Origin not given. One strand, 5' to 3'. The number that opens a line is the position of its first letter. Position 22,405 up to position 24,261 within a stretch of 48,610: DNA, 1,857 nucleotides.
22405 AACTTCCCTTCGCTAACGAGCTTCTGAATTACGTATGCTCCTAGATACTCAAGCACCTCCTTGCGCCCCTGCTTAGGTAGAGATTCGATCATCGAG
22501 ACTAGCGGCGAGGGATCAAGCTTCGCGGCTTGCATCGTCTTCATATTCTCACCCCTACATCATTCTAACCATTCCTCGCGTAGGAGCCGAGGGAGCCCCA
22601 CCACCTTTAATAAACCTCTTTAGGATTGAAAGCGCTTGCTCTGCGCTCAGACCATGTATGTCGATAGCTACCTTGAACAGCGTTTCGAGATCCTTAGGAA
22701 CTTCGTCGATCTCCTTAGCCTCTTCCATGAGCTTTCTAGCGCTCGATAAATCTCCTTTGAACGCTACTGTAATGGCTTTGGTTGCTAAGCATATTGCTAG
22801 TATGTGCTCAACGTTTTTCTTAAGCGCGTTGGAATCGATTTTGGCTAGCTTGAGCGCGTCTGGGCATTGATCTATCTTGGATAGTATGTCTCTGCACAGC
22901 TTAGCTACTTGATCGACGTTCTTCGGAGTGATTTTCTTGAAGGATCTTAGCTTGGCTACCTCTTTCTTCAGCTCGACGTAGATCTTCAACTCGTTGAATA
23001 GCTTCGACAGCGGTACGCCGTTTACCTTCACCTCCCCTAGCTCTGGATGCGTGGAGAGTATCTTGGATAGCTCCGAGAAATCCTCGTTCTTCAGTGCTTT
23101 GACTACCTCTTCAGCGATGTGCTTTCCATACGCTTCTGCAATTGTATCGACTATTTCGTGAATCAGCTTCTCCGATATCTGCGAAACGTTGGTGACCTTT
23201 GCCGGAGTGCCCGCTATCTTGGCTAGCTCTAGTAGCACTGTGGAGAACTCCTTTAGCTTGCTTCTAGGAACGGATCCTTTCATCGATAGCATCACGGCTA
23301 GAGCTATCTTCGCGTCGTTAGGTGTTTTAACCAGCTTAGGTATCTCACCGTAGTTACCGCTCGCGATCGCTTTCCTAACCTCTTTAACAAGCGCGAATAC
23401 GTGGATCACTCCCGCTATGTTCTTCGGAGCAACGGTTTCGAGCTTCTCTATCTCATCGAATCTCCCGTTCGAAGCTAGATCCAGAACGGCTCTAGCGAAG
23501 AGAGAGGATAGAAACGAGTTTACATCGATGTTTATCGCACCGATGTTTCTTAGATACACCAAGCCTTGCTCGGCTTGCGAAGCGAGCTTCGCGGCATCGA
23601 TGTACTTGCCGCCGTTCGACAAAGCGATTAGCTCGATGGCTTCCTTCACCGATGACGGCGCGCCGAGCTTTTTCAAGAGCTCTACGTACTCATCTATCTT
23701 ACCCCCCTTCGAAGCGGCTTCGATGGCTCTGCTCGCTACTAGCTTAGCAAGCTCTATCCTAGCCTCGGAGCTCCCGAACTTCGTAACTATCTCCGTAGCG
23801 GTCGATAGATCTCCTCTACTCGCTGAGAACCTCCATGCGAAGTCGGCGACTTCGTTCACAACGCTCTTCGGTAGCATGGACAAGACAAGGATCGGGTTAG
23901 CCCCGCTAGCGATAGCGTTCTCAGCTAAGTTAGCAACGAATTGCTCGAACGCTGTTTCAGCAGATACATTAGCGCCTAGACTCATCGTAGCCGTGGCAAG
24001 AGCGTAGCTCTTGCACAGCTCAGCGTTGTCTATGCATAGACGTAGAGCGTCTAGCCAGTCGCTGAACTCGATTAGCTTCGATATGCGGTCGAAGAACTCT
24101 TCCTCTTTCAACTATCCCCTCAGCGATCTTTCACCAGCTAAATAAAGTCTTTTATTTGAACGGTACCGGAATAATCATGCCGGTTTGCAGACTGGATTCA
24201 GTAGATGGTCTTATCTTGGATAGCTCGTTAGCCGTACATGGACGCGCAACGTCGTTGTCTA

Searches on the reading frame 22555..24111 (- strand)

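Call 9: search_protein_families(library=pfam, proteins=[window:22555-24111:-], max_evalue=0.01)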
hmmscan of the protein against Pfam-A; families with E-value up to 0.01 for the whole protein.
window:22555-24111:- (518 aa): 1 family
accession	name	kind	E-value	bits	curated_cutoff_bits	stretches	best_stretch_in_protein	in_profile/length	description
PF01937.24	ARMT1-like_dom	-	0.0077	15.9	25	0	328-465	38-134/311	Damage-control phosphatase ARMT1-like domain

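Call 11: search_protein_families(library=phrogs, proteins=[window:22555-24111:-], max_evalue=0.001)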
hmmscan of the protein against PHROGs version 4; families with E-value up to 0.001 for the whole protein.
window:22555-24111:- (518 aa): 0 families
